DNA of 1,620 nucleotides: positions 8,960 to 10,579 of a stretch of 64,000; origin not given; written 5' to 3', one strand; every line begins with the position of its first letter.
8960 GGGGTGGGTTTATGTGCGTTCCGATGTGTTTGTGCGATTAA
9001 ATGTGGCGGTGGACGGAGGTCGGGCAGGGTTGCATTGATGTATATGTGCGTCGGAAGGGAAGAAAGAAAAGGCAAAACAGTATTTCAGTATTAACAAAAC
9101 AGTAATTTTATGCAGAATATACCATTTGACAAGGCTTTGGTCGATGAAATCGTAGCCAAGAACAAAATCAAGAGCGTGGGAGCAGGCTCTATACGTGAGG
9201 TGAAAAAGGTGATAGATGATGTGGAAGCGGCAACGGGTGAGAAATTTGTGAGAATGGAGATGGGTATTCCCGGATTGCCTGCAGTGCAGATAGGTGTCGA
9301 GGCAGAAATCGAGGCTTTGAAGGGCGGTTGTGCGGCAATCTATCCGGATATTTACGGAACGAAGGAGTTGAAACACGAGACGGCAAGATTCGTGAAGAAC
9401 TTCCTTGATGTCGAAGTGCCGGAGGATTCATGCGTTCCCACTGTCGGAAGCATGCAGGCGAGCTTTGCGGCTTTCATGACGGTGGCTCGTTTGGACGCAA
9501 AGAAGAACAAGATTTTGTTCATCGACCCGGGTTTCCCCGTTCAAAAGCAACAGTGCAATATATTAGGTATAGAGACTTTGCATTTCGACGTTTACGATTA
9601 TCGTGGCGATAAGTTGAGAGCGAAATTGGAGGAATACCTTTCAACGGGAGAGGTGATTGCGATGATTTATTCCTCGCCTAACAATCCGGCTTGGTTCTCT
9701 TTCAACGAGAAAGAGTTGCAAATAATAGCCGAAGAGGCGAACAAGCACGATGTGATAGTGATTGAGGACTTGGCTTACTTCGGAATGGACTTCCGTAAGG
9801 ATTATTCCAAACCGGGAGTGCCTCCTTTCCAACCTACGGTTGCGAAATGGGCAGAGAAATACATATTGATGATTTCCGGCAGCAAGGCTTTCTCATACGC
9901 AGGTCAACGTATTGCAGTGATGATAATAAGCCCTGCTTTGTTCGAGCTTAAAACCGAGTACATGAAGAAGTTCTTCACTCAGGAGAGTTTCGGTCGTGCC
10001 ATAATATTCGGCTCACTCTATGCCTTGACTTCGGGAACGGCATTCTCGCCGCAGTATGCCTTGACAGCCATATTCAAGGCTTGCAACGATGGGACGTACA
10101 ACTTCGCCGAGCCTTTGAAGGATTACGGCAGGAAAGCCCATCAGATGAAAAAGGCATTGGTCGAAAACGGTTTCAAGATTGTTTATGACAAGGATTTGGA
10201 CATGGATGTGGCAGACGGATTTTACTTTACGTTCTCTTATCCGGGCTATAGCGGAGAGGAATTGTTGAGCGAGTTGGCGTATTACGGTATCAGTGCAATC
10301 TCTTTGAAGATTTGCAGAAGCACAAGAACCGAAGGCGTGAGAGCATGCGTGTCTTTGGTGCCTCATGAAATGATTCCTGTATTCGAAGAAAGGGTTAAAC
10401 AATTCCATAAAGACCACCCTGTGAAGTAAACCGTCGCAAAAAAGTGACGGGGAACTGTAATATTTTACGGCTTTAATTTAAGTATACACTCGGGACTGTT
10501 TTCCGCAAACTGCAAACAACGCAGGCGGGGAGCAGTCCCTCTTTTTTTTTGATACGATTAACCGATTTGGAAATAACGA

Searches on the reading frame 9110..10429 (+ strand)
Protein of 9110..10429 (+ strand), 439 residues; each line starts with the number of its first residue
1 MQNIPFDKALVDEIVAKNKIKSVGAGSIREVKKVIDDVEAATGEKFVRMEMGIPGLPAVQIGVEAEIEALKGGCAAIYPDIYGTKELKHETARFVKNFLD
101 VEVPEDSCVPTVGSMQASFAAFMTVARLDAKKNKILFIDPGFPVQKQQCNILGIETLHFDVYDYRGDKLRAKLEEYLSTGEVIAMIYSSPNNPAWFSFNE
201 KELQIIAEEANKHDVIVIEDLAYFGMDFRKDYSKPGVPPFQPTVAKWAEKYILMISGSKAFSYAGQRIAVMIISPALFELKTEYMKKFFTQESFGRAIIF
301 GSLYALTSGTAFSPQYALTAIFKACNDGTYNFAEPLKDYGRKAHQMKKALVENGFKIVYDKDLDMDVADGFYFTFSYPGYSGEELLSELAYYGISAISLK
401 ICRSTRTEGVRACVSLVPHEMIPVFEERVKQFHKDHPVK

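Call 36: search_protein_families(library=ncbifam, proteins=[window:9110-10429:+])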
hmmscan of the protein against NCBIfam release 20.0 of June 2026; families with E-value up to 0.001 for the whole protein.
window:9110-10429:+ (439 aa): 51 families (the best 25 are shown)
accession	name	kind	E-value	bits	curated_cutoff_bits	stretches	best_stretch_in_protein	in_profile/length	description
NF041364.1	GntC_guanitoxin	equivalog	9.9e-22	77.3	415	1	73-279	28-227/356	guanitoxin biosynthesis PLP-dependent (S)-gamma-hydroxy-L-arginine cyclodehydratase GntC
NF041091.1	asp_aminotase_Arch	equivalog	6.7e-19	68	550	1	19-273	3-246/376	aspartate aminotransferase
NF005732.0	PRK07550.1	equivalog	9.6e-19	67.7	366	1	17-278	6-258/389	aminotransferase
NF004975.0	PRK06348.1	equivalog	3.2e-18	65.9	549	1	44-274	29-249/384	pyridoxal phosphate-dependent aminotransferase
NF004770.0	PRK06108.1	subfamily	4e-16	58.8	422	1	17-280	14-265/396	pyridoxal phosphate-dependent aminotransferase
NF006756.0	PRK09276.1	subfamily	9.9e-16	57.6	507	1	18-272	6-252/387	LL-diaminopimelate aminotransferase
NF005816.0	PRK07682.1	equivalog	2.3e-15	56.1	620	1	43-278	28-253/390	aminotransferase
NF005744.0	PRK07568.1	subfamily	3.5e-15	55.7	389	1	18-273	5-249/398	pyridoxal phosphate-dependent aminotransferase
TIGR01265.1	tyr_nico_aTase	subfamily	6.9e-15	54.9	292.45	1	26-273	14-255/403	tyrosine/nicotianamine family aminotransferase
NF006514.0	PRK08960.1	equivalog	3.6e-14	52.4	554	1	41-278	29-253/388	pyridoxal phosphate-dependent aminotransferase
NF005601.0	PRK07337.1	equivalog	7.1e-14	51.7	496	1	20-280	12-258/394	pyridoxal phosphate-dependent aminotransferase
TIGR03540.1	DapC_direct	equivalog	7.8e-14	51.4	593.25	1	30-272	16-250/383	LL-diaminopimelate aminotransferase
NF005588.0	PRK07309.1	equivalog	2.9e-13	49.5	576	1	20-278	11-255/391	pyridoxal phosphate-dependent aminotransferase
NF005817.0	PRK07683.1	equivalog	5.6e-13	48.3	575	1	17-275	6-249/387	aminotransferase A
NF004870.0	PRK06225.1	equivalog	5.9e-12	45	351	1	64-280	48-246/380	pyridoxal phosphate-dependent aminotransferase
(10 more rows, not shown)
